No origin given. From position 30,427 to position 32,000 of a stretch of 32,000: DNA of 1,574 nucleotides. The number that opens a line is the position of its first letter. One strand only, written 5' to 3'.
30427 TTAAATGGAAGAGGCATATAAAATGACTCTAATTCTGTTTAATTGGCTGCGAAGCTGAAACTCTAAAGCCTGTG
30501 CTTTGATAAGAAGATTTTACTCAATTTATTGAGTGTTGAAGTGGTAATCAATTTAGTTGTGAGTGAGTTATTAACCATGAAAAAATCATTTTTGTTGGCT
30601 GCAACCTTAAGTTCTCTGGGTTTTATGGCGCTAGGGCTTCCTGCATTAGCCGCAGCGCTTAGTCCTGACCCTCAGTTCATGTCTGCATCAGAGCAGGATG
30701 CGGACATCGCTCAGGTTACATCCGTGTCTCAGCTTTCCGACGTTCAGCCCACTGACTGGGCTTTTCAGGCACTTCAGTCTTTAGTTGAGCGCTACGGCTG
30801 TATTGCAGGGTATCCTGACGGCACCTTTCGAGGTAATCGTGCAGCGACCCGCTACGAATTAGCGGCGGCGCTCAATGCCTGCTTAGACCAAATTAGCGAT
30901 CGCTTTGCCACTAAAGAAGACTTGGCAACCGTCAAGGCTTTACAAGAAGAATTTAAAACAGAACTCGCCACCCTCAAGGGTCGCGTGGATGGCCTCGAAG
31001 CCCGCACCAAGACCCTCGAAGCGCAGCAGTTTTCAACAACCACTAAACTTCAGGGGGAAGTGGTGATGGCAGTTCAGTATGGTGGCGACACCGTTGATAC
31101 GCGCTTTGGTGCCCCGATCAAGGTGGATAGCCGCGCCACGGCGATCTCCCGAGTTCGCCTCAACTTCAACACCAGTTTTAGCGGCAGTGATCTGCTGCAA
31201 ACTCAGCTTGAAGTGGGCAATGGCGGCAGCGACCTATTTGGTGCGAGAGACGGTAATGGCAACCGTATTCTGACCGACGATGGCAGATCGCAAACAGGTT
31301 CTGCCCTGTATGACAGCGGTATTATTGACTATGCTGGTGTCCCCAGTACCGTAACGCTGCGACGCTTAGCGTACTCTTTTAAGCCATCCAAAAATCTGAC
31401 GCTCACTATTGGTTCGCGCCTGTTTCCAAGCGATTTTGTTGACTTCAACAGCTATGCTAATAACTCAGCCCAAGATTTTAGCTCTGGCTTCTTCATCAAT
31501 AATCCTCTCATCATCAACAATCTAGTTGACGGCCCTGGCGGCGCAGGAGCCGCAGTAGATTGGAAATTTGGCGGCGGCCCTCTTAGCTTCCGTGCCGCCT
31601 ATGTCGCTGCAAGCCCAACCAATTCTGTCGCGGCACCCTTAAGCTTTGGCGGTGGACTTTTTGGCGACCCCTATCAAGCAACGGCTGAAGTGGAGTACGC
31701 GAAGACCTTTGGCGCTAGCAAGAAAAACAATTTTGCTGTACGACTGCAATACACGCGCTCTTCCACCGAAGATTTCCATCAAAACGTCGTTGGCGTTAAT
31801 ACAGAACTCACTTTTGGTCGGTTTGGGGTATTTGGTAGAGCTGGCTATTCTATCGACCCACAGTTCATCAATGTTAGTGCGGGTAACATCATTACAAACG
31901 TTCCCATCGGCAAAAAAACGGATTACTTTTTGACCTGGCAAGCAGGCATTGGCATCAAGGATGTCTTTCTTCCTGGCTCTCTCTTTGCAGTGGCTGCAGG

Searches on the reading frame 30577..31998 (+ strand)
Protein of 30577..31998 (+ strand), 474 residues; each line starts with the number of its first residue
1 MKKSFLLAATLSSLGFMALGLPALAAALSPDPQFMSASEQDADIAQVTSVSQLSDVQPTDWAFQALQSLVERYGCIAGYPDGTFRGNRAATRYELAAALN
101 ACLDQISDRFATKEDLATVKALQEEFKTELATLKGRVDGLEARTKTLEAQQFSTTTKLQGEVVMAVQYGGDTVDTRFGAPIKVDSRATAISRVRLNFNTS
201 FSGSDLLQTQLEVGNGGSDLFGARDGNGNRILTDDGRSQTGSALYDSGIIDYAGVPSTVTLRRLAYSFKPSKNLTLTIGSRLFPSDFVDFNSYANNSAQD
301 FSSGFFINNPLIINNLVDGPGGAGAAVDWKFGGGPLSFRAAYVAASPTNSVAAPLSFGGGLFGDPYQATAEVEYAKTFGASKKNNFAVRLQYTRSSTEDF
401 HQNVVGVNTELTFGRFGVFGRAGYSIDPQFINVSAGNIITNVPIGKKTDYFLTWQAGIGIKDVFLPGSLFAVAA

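Call 66: search_protein_families(library=pfam, proteins=[window:30577-31998:+], max_evalue=0.001)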
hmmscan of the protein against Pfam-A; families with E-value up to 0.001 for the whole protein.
window:30577-31998:+ (474 aa): 2 families
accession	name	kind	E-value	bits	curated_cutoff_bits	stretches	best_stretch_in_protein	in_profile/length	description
PF04966.18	OprB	-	3.8e-13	50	22.9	1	113-334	1-181/372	Carbohydrate-selective porin, OprB family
PF00395.25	SLH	-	5.4e-08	33.1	20.8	1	54-96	3-44/44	S-layer homology domain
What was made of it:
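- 30577..32000 (+): Neighbouring SLH-OprB porin gene, which runs off the window. It is probably not part of the module. PF04966 and PF00395 (call 66).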
